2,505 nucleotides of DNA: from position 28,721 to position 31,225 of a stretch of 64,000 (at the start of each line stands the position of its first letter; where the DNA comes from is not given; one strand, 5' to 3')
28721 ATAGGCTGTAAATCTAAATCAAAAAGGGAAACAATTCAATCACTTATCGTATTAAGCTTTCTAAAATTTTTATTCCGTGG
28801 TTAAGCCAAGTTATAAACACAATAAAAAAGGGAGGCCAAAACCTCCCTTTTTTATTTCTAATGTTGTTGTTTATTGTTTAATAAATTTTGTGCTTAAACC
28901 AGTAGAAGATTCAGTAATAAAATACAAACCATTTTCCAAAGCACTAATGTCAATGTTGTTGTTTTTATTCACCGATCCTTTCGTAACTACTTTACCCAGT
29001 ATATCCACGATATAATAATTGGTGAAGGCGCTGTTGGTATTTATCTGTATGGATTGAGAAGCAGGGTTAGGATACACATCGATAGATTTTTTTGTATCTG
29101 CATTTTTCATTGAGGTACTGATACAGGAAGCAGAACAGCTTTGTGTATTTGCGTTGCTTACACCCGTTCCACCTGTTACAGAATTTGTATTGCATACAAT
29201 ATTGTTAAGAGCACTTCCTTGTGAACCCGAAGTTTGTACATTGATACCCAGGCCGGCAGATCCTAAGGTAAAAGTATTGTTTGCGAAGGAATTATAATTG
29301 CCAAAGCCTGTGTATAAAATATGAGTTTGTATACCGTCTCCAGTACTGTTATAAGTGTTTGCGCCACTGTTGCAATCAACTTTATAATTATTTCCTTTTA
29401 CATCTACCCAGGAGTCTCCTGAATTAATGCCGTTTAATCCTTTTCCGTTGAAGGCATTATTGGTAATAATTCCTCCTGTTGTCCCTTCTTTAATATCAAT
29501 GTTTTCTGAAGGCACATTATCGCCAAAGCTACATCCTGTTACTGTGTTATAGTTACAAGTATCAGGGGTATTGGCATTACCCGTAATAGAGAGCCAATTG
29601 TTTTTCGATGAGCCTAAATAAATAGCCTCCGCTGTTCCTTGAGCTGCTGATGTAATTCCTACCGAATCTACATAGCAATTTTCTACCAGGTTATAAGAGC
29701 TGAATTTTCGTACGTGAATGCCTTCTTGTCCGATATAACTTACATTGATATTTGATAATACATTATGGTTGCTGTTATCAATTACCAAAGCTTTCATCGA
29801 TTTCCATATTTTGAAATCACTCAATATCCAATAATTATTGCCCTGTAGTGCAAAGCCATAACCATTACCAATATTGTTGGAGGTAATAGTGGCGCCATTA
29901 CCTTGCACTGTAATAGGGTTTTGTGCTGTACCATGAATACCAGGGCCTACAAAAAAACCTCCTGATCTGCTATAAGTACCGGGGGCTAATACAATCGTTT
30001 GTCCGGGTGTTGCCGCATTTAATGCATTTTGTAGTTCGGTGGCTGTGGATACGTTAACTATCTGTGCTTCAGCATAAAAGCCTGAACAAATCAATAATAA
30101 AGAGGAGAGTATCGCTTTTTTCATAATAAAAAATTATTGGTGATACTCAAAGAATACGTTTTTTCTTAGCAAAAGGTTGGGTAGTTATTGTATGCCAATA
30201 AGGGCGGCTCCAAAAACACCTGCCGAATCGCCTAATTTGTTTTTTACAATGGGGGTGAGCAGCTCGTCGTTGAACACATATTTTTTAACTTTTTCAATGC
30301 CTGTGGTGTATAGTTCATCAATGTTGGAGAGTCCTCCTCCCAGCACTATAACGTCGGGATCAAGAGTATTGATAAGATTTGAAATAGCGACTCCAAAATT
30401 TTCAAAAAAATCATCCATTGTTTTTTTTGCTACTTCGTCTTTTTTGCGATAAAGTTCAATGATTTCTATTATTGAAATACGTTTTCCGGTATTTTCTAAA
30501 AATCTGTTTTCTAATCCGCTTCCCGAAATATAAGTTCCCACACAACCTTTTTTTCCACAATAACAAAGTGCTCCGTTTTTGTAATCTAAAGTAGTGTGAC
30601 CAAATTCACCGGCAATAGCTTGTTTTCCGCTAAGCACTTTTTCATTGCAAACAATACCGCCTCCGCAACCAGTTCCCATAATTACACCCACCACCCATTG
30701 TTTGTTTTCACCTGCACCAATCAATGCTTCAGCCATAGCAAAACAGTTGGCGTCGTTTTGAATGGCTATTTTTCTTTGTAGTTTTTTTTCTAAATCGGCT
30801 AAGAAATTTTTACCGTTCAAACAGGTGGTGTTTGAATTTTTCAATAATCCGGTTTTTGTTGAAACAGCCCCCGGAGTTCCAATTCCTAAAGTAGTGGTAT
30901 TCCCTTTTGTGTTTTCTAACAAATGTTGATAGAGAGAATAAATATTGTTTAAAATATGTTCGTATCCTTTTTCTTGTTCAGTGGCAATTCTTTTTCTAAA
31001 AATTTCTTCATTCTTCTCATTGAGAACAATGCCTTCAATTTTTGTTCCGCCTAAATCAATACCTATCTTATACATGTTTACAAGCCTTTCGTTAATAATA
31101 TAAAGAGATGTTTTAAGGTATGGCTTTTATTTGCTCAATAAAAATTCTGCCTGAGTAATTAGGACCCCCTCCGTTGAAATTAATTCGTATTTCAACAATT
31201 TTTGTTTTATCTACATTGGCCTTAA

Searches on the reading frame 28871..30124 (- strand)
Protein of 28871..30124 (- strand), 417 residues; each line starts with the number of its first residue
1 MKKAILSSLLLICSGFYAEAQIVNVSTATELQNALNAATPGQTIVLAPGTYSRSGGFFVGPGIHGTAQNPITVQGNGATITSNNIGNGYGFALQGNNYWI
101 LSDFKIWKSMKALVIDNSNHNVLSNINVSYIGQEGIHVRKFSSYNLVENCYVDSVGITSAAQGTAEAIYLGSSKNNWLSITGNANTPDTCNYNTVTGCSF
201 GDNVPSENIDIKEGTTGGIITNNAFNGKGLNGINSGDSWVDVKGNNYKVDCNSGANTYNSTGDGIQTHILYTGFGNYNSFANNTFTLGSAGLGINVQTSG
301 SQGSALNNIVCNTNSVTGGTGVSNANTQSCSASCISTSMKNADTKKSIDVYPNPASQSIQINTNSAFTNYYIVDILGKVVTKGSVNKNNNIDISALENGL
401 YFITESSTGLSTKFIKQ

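Call 22: search_protein_families(library=pfam, proteins=[window:28871-30124:-], max_evalue=0.001)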
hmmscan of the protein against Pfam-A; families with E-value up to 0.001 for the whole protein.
window:28871-30124:- (417 aa): 1 family
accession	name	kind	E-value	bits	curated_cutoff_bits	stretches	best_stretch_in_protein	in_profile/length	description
PF18962.6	Por_Secre_tail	-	5.8e-12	46.2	27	1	350-409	1-66/75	Secretion system C-terminal sorting domain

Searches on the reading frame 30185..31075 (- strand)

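Call 76: search_protein_families(library=pfam, proteins=[window:30185-31075:-], max_evalue=0.0001)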
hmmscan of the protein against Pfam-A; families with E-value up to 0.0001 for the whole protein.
window:30185-31075:- (296 aa): 2 families
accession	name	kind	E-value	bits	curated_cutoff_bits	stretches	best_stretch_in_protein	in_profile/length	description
PF00480.26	ROK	-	5.3e-73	246.5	22.9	1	4-293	2-290/294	ROK family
PF01869.26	BcrAD_BadFG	-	6.9e-06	26.2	31.5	0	4-59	1-58/271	BadF/BadG/BcrA/BcrD ATPase family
